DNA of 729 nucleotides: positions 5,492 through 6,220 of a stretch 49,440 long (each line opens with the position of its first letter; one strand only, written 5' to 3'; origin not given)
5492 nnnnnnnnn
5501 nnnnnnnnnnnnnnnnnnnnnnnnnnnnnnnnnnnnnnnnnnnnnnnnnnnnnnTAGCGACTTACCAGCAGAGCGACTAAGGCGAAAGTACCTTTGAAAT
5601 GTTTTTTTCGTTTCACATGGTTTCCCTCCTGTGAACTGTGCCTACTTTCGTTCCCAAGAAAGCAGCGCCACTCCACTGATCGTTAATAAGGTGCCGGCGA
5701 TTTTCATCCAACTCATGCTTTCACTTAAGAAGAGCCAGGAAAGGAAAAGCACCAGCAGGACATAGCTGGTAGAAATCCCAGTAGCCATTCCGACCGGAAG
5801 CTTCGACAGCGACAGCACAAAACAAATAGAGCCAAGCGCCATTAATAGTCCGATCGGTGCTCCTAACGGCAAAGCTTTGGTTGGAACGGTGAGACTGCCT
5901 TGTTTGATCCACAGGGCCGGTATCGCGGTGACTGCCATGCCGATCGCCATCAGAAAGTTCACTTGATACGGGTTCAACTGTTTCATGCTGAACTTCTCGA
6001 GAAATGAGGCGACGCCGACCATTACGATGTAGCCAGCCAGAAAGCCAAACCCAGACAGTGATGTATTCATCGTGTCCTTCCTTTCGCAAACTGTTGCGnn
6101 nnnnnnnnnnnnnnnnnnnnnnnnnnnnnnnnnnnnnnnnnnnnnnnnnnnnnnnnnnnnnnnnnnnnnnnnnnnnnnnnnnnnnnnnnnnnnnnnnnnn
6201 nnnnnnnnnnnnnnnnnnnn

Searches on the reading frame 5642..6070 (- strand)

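Call 3: search_protein_families(library=pfam, proteins=[window:5642-6070:-], max_evalue=1)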
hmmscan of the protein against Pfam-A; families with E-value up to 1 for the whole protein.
window:5642-6070:- (142 aa): 4 families
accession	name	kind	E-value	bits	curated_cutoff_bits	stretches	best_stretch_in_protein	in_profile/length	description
PF00892.27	EamA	-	9.9e-15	55.4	28.2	1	8-138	4-134/135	EamA-like transporter family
PF10639.15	TMEM234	-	0.002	18.6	30.1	1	77-137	51-112/113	Putative transmembrane family 234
PF06027.18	SLC35F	-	0.0066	16.5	21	1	104-137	110-143/299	Solute carrier family 35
PF15966.10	F-box_4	-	0.15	12.3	32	0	111-142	24-56/116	F-box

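Call 4: search_protein_families(library=ncbifam, proteins=[window:5642-6070:-], max_evalue=1)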
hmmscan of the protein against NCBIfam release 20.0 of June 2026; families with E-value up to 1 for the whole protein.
window:5642-6070:- (142 aa): 6 families
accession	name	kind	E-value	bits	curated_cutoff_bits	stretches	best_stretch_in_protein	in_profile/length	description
NF002816.2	PRK02971.1-2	equivalog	0.00057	20.3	99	1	41-138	17-117/120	4-amino-4-deoxy-L-arabinose-phosphoundecaprenol flippase subunit ArnF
NF050091.1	ArAmAcExpYddG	equivalog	0.065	12.7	300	1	30-138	28-136/285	aromatic amino acid exporter YddG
TIGR00950.1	2A78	equivalog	0.093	12.1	230.2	1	9-134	129-263/264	carboxylate/amino acid/amine transporter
NF000067.2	SMR_qac_FL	exception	0.11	13.1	205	1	83-138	46-102/110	quaternary ammonium compound efflux SMR transporter QacL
NF007767.1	PRK10452.1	equivalog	0.13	12.5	122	1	75-137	38-101/120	multidrug/spermidine efflux SMR transporter subunit MdtJ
NF033137.0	SMR_qac_int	equivalog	0.37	11.4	188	1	79-138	41-101/109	Qac family quaternary ammonium compound efflux SMR transporter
